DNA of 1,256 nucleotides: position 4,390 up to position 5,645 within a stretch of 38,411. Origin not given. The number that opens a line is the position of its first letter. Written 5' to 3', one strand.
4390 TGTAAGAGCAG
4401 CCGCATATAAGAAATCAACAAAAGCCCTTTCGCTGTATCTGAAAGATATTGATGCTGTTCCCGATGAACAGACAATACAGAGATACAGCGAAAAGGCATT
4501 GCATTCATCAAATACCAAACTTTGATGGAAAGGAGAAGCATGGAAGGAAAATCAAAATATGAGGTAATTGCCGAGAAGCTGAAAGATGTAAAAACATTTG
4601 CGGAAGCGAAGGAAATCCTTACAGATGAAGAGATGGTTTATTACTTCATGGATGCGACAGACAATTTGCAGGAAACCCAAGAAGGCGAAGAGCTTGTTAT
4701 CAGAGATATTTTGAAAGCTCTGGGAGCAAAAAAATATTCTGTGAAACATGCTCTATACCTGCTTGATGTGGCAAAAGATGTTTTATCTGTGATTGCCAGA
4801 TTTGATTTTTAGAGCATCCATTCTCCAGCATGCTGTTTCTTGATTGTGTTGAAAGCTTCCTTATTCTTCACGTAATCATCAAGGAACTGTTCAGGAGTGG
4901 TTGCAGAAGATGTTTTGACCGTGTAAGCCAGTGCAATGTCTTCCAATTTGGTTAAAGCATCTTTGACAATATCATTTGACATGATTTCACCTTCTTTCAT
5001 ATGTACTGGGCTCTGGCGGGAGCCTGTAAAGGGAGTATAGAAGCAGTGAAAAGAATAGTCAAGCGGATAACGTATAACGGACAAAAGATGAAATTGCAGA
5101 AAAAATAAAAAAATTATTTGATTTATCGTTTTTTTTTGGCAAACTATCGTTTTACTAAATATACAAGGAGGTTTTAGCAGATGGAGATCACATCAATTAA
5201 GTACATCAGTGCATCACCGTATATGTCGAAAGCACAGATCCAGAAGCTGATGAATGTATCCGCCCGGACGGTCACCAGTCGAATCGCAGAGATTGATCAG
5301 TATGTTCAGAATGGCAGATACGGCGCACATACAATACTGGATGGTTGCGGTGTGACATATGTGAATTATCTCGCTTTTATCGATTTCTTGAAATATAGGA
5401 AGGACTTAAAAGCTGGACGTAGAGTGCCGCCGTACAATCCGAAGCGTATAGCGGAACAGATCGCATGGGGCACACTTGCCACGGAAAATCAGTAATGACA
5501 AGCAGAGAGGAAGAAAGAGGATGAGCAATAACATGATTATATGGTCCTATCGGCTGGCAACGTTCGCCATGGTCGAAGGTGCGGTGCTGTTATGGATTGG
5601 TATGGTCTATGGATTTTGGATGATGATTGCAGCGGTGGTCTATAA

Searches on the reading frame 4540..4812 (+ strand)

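Call 11: search_protein_families(library=pfam, max_evalue=0.1, proteins=[window:4540-4812:+])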
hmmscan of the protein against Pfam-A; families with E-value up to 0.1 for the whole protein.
window:4540-4812:+ (90 aa): 1 family
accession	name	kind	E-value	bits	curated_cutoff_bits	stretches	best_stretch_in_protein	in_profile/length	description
PF10924.13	DUF2711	-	0.072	13.1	22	1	8-59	147-198/217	Protein of unknown function (DUF2711)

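Call 12: search_protein_families(library=phrogs, max_evalue=0.1, proteins=[window:4540-4812:+])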
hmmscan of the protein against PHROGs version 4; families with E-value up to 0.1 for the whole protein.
window:4540-4812:+ (90 aa): 1 family
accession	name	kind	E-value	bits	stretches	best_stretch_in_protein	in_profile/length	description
phrog_37198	-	tail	0.036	15.1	1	28-65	99-136/156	tail length tape measure protein chaperone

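Call 13: search_protein_families(library=padloc, max_evalue=0.1, proteins=[window:4540-4812:+])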
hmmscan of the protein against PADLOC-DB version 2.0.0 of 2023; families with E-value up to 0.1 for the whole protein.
window:4540-4812:+ (90 aa): 0 families

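Call 68: search_protein_families(library=ncbifam, max_evalue=0.05, proteins=[window:4540-4812:+])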
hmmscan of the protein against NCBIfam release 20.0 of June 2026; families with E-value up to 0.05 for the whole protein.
window:4540-4812:+ (90 aa): 0 families

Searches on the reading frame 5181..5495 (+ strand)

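Call 66: search_protein_families(library=pfam, max_evalue=0.05, proteins=[window:5181-5495:+])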
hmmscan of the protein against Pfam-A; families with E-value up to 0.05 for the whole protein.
window:5181-5495:+ (104 aa): 1 family
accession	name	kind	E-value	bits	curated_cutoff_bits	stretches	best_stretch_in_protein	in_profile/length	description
PF19935.4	DUF6398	-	0.029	15.2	27.2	1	10-43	63-96/106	Domain of unknown function (DUF6398)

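Call 67: search_protein_families(library=phrogs, max_evalue=0.01, proteins=[window:5181-5495:+])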
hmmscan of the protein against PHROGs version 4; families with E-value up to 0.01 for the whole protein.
window:5181-5495:+ (104 aa): 1 family
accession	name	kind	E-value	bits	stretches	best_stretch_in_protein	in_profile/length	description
phrog_7676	-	unknown function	0.0035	18.6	1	8-43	10-46/86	-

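Call 68: search_protein_families(library=ncbifam, max_evalue=0.05, proteins=[window:5181-5495:+])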
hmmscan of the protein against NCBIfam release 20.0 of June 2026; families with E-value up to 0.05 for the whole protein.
window:5181-5495:+ (104 aa): 0 families
